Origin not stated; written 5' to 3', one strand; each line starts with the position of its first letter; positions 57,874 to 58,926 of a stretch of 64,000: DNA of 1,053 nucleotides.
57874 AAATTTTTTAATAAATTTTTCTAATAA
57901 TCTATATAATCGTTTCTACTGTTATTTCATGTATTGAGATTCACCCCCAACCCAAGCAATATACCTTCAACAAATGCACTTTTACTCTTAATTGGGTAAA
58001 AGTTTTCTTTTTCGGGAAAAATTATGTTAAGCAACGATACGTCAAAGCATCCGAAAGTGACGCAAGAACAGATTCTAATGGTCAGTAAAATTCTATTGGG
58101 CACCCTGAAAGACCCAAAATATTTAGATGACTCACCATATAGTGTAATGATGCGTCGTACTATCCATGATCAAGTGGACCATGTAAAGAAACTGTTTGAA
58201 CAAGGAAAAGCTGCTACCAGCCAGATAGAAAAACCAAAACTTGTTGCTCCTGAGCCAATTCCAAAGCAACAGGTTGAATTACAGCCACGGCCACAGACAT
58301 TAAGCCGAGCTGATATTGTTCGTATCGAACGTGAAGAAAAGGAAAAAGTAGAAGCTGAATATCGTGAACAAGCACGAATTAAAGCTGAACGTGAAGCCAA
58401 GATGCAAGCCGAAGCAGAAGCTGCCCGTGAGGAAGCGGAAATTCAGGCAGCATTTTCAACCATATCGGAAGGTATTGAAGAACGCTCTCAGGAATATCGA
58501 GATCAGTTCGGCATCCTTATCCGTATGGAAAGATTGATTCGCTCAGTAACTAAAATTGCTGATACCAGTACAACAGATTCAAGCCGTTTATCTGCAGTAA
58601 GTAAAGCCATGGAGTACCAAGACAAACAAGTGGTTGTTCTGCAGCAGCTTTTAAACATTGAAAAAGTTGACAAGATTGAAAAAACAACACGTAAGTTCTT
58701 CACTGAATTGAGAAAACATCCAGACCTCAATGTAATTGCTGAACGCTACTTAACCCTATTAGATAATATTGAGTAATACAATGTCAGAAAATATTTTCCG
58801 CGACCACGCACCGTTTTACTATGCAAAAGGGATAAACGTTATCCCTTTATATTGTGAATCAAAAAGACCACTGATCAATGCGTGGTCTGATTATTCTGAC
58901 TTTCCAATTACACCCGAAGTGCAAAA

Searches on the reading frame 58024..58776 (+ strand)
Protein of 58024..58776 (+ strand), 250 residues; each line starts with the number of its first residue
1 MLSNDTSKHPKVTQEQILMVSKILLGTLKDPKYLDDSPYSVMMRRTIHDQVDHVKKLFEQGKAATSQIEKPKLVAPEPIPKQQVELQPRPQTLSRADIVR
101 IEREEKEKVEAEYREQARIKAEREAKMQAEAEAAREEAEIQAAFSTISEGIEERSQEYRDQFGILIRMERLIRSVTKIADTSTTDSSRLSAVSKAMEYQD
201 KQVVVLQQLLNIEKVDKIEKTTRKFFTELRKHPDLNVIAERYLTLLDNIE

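Call 26: search_protein_families(library=pfam, proteins=[window:58024-58776:+], max_evalue=0.01)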
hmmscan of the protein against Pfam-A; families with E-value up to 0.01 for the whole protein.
window:58024-58776:+ (250 aa): 0 families

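Call 27: search_protein_families(library=phrogs, proteins=[window:58024-58776:+], max_evalue=0.01)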
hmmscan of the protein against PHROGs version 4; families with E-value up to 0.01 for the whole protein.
window:58024-58776:+ (250 aa): 0 families

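Call 55: search_solved_structures(query=window:58024-58773:+, max_evalue=1)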
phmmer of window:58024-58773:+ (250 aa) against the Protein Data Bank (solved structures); distinct sequences matched with E-value up to 1: 2.
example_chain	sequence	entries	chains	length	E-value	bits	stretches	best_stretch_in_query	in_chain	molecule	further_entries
2mfi_A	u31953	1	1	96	0.62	13.2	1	77-154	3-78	30S ribosomal protein S1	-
2fpn_A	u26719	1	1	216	0.98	12.5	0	149-227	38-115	ywmB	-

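Call 58: find_homologous_proteins(query=window:58024-58773:+, max_evalue=0.001)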
Query window:58024-58773:+ (250 aa): 5 proteins with E <= 0.001 among 1524 candidates.
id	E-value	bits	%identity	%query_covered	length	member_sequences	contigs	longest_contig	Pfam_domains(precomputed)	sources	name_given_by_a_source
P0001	3.7e-145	499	97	100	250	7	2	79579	-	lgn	-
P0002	1.5e-124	432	84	100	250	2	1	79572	-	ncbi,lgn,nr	ncbi:hypothetical protein [Acinetobacter phage vB_AbaS_TCUP2199]|nr:hypothetical protein [Acinetobac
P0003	2.6e-55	206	48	97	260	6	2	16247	-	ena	-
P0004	9.9e-54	200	44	97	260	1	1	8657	-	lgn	-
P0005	4.1e-51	192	46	100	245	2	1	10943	-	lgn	-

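Call 60: find_encoding_contigs(protein=P0003, flank=10000, max_places=3)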
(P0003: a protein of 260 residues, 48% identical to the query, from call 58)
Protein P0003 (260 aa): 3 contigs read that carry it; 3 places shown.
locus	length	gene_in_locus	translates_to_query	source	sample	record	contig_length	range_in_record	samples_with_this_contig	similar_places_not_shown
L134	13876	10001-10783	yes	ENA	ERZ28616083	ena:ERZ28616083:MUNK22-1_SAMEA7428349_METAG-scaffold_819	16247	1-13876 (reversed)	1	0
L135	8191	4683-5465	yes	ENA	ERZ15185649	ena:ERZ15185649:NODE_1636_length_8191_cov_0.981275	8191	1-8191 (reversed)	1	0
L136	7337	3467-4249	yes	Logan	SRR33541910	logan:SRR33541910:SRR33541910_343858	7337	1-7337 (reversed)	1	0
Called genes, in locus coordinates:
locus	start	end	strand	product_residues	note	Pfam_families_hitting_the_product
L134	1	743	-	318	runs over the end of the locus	-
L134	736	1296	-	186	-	-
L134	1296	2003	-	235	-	-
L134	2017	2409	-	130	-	-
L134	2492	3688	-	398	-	-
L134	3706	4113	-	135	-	-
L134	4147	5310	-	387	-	-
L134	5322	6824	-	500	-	-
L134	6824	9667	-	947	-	PF14528:LAGLIDADG_3, PF05876:GpA_ATPase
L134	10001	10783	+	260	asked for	-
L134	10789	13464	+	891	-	PF09250:Prim-Pol, PF19263:DUF5906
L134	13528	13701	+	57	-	-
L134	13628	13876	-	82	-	?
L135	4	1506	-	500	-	-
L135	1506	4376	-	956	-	PF14528:LAGLIDADG_3, PF05876:GpA_ATPase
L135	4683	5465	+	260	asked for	-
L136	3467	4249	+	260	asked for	-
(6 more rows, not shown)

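Call 76: search_protein_families(library=ncbifam, proteins=[window:58024-58773:+], max_evalue=0.1)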
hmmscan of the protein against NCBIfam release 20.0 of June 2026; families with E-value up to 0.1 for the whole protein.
window:58024-58773:+ (250 aa): 1 family
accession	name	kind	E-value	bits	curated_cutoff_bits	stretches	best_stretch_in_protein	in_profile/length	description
TIGR02794.1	tolA_full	equivalog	0.0029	16.9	59.45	1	70-140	67-139/362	cell envelope integrity protein TolA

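Call 92: predict_structure(alignment_id=A4)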
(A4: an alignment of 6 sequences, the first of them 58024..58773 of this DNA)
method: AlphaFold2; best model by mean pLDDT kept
length: 250 residues; sequences in the alignment: 6
mean_pLDDT: 54.9   pTM: 0.25
mean pLDDT of the five models: 54.9, 52.3, 51.7, 47.9, 46.7
residues with pLDDT >= 90: 0; 70-90: 37; 50-70: 123; < 50: 90
segments of 3 or more residues with pLDDT < 50: 1-12, 61-92, 202-219, 221-223, 228-230, 232-246, 248-250
pLDDT, mean of each block of 10 residues (from residue 1): 36 55 58 55 63 63 36 33 36 64 75 80 76 62 60 68 58 57 55 54 44 45 46 46 44
secondary structure, 60 per line:
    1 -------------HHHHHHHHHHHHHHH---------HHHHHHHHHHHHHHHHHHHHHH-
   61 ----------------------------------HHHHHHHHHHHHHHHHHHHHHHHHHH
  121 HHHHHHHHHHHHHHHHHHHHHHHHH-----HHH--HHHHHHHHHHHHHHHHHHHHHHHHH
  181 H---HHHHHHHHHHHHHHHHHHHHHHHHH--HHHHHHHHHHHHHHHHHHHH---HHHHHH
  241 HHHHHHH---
elements in order: H14-28 H38-59 H95-145 H156-181 H185-209 H212-231 H235-247

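Call 103: search_protein_representatives(alignment_id=A4)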
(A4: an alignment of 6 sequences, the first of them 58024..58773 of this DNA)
Query: 6 sequences, 254 profile positions. Proteins with E-value up to 0.001 (for the whole library): 22; up to 1e-10: 19; up to 1e-30: 13. The best 22 are listed.
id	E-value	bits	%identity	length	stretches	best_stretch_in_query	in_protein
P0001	1.8e-126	437.6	-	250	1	1-254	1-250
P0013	1.0e-97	343.4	-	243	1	1-254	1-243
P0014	4.5e-88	311.8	-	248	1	3-254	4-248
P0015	1.0e-79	284.4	-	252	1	4-253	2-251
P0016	1.9e-70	254.0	-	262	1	4-253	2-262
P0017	2.7e-63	230.6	-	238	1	5-252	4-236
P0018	3.1e-61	223.9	-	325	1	9-254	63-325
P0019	6.6e-58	213.0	-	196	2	135-253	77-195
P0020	6.7e-51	190.0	-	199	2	137-253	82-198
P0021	5.1e-50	187.1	-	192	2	136-254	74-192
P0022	7.9e-44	166.8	-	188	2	134-253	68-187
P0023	2.0e-41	158.9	-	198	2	115-253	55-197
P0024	5.3e-38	147.7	-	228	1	114-254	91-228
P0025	8.2e-23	98.0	-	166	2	157-252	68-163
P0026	1.8e-21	93.5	-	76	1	180-253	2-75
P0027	1.6e-20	90.5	-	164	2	155-251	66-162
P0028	8.5e-17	78.3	-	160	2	163-254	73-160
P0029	3.0e-12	63.4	-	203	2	7-63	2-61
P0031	4.9e-07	46.3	-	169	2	176-250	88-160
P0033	1.4e-05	41.5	-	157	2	183-253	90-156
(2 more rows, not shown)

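Call 104: search_protein_families(library=phrogs, proteins=[P0018, P0019, P0022, P0024, P0025, P0027, P0028, P0029, P0031, P0033], max_evalue=0.01)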
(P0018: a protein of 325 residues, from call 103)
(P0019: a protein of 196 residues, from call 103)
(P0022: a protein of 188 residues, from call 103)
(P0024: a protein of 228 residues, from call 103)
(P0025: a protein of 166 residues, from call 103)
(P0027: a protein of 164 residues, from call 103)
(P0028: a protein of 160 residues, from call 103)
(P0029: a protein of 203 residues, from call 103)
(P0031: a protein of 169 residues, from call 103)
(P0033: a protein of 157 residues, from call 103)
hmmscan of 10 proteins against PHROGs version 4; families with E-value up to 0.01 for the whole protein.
P0018 (325 aa): 0 families

P0019 (196 aa): 0 families

P0022 (188 aa): 1 family
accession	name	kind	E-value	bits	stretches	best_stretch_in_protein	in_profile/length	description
phrog_29609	-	unknown function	0.00036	21.3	1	62-158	23-119/146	-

P0024 (228 aa): 10 families
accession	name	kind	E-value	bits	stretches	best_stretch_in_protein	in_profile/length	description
phrog_6444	-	DNA, RNA and nucleotide metabolism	1e-24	88.3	1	1-135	4-137/577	DNA primase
phrog_18097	-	DNA, RNA and nucleotide metabolism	2.8e-16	60.7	1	26-103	24-100/199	DNA primase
phrog_11992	-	unknown function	1.8e-15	58.6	1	7-157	4-139/177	-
phrog_47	-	DNA, RNA and nucleotide metabolism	7.4e-14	52.2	1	10-129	25-138/947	DNA primase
phrog_360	-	DNA, RNA and nucleotide metabolism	9.3e-12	46.2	1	30-86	25-80/133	DNA primase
phrog_5311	-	DNA, RNA and nucleotide metabolism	2.1e-08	33.8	1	42-93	108-159/692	helicase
phrog_510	-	DNA, RNA and nucleotide metabolism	3.3e-08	33.7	1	32-90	41-98/667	DNA primase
phrog_22657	-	unknown function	8e-07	28.1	1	2-118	4-116/1185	-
phrog_26824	-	unknown function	1.3e-06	27.9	1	37-86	28-80/868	-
phrog_2304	-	DNA, RNA and nucleotide metabolism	0.0071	17.5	0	36-72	34-69/133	DNA primase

P0025 (166 aa): 0 families

P0027 (164 aa): 0 families

P0028 (160 aa): 0 families

P0029 (203 aa): 0 families

P0031 (169 aa): 0 families

P0033 (157 aa): 0 families

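Call 105: search_protein_families(library=pfam, proteins=[P0018, P0019, P0022, P0024, P0025, P0027, P0028, P0029, P0031, P0033], max_evalue=0.05)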
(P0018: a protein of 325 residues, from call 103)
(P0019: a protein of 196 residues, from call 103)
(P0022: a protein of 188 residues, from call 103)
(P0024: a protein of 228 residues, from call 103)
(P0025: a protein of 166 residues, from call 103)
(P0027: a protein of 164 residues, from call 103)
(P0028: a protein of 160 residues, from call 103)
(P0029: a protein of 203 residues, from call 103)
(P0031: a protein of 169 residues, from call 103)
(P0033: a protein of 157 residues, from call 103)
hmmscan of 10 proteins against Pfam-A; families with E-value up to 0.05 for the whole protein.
P0018 (325 aa): 0 families

P0019 (196 aa): 3 families
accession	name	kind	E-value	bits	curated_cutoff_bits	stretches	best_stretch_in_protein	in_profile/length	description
PF11563.14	Protoglobin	-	0.0067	16.9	25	1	135-185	5-54/158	Protoglobin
PF11728.13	ArAE_1_C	-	0.022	15.3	22.4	1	77-195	6-129/166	Putative aromatic acid exporter C-terminal domain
PF09074.15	Mer2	-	0.023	15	27.7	0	31-130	74-180/193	Mer2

P0022 (188 aa): 2 families
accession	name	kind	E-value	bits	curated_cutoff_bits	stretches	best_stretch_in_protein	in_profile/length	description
PF01767.21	Birna_VP3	-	0.00082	20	22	1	104-175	66-136/227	Birnavirus VP3 protein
PF10246.15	MRP-S35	-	0.005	17.2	25.1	1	62-140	27-103/105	Mitochondrial ribosomal protein MRP-S35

P0024 (228 aa): 1 family
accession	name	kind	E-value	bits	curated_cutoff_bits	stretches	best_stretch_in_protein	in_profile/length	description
PF01807.25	Zn_ribbon_DnaG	-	7.9e-24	83.8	24.9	1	3-101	2-96/98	CHC2 zinc finger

P0025 (166 aa): 1 family
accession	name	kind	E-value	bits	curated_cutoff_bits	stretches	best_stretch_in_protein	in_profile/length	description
PF16528.11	Exo84_C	-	0.0024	18.1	32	1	6-55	13-64/205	Exocyst component 84 C-terminal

P0027 (164 aa): 0 families

P0028 (160 aa): 1 family
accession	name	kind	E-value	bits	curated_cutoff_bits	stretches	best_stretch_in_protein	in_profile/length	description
PF00620.32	RhoGAP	-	0.015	15.6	24.5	1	99-153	27-77/148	RhoGAP domain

P0029 (203 aa): 1 family
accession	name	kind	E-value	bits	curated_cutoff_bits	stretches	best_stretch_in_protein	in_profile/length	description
PF21867.1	vRNAP_dom_2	-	0.03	15.1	27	1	80-133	53-102/117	Virion DNA-directed RNA polymerase domain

P0031 (169 aa): 0 families

P0033 (157 aa): 0 families

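Call 106: find_encoding_contigs(protein=P0024, flank=8000, max_places=3)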
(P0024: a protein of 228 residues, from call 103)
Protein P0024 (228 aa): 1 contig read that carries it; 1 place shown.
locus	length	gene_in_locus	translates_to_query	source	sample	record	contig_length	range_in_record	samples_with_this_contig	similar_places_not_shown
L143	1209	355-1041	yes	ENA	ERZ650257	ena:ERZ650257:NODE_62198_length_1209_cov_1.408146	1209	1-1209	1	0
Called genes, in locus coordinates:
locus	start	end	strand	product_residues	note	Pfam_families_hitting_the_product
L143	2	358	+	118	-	?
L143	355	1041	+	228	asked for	PF01807:Zn_ribbon_DnaG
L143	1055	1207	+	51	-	?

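Call 120: search_solved_structures(query=A4, max_evalue=5)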
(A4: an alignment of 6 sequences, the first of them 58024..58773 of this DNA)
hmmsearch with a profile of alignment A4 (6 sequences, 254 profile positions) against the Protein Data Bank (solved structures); distinct sequences matched with E-value up to 5: 1.
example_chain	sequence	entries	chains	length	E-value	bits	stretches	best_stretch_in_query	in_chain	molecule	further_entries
8xi2_P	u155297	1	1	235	0.026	17.6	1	85-138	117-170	Cwf15/Cwc15 cell cycle control protein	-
